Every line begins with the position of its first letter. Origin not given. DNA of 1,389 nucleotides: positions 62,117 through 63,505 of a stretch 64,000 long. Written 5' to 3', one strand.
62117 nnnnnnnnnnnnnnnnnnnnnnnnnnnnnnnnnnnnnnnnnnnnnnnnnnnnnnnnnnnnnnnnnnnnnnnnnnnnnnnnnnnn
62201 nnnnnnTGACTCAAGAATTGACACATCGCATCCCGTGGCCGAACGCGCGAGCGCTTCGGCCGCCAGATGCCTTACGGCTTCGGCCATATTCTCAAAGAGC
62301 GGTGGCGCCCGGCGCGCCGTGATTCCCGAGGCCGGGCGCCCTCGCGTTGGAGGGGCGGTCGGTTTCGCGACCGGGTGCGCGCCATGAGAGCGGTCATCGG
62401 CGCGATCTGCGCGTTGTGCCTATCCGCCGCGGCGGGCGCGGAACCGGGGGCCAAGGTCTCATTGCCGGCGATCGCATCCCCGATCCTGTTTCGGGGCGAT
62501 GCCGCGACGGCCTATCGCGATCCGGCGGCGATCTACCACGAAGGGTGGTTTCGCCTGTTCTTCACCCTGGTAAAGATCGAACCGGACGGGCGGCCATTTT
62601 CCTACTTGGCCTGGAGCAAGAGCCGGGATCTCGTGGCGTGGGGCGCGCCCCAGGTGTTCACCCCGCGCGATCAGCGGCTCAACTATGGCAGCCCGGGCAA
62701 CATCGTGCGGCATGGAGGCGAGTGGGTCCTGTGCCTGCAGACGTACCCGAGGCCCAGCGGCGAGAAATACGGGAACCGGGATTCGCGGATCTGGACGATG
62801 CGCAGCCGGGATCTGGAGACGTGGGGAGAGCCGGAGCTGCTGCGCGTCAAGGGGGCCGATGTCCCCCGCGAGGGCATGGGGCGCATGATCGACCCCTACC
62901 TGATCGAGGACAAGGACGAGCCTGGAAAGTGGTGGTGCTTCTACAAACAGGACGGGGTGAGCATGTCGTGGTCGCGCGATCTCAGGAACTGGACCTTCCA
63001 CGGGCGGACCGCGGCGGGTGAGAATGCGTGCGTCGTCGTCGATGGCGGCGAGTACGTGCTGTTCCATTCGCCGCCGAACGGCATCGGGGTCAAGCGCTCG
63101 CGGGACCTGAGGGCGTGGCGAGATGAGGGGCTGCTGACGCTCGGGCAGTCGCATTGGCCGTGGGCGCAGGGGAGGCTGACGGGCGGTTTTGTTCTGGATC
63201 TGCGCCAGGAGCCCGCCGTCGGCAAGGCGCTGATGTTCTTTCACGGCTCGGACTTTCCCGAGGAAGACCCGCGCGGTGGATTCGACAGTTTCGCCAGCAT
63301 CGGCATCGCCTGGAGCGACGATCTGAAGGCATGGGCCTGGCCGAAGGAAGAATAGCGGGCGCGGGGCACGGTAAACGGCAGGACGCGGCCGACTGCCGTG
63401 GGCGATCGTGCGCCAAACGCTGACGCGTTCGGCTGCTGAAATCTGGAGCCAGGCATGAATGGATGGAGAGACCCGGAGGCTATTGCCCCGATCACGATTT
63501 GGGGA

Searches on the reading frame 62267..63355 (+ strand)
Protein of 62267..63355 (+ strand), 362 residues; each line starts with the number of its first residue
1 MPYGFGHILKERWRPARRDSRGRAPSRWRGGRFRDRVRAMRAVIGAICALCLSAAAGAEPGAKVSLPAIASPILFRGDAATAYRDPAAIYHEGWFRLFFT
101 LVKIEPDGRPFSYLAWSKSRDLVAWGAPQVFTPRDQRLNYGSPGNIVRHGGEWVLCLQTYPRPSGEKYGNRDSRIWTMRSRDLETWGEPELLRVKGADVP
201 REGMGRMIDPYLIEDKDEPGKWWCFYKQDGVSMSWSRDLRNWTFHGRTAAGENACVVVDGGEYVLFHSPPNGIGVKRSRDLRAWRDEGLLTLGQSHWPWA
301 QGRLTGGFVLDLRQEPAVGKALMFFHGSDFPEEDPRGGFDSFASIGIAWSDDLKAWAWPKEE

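Call 26: search_protein_families(library=pfam, proteins=[window:62267-63355:+])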
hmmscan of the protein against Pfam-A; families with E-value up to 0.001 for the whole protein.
window:62267-63355:+ (362 aa): 1 family
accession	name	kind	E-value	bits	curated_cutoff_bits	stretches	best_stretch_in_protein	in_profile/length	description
PF04616.20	Glyco_hydro_43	-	6.1e-11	42.6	32.2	1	82-228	9-140/288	Glycosyl hydrolases family 43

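Call 49: find_encoding_contigs(protein=window:62267-63355:+, flank=10000, max_places=2)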
Protein window:62267-63355:+ (362 aa): no gene with exactly this product is on record in the collection.

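Call 61: find_encoding_contigs(protein=window:62384-63355:+, flank=10000, max_places=6)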
Protein window:62384-63355:+ (323 aa): 5 contigs read that carry it; 5 places shown.
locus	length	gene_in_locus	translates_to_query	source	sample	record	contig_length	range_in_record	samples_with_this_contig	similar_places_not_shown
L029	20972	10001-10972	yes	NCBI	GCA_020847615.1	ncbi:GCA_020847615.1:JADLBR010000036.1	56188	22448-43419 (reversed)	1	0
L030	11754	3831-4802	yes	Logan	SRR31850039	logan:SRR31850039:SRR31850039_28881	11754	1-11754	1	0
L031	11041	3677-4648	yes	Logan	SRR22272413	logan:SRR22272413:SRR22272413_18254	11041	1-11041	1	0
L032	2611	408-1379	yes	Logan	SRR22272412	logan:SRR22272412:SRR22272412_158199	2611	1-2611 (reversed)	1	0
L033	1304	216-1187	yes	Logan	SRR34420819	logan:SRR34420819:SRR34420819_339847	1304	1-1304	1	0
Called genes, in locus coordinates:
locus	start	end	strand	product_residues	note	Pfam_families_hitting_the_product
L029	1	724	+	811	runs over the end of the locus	-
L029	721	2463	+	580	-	PF13229:Beta_helix (faint)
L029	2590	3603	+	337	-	PF00756:Esterase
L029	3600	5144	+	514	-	PF00884:Sulfatase, PF16347:SGSH_C (weak)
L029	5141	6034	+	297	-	PF00135:COesterase (weak), PF20434:BD-FAE, PF07859:Abhydrolase_3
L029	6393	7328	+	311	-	PF04616:Glyco_hydro_43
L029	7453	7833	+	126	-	PF18206:Porphyrn_cat_1 (weak)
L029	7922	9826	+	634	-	PF01120:Alpha_L_fucos, PF16757:Fucosidase_C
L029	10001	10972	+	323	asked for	PF04616:Glyco_hydro_43 (weak)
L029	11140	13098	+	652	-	PF12831:FAD_oxidored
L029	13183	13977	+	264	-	PF09224:DUF1961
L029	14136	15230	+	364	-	PF14307:Glyco_tran_WbsX (faint)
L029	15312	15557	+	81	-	-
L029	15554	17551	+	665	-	PF13229:Beta_helix (weak)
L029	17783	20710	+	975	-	PF17132:Glyco_hydro_106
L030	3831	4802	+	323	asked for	PF04616:Glyco_hydro_43 (weak)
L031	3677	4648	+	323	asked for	PF04616:Glyco_hydro_43 (weak)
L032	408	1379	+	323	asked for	PF04616:Glyco_hydro_43 (weak)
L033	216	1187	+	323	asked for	PF04616:Glyco_hydro_43 (weak)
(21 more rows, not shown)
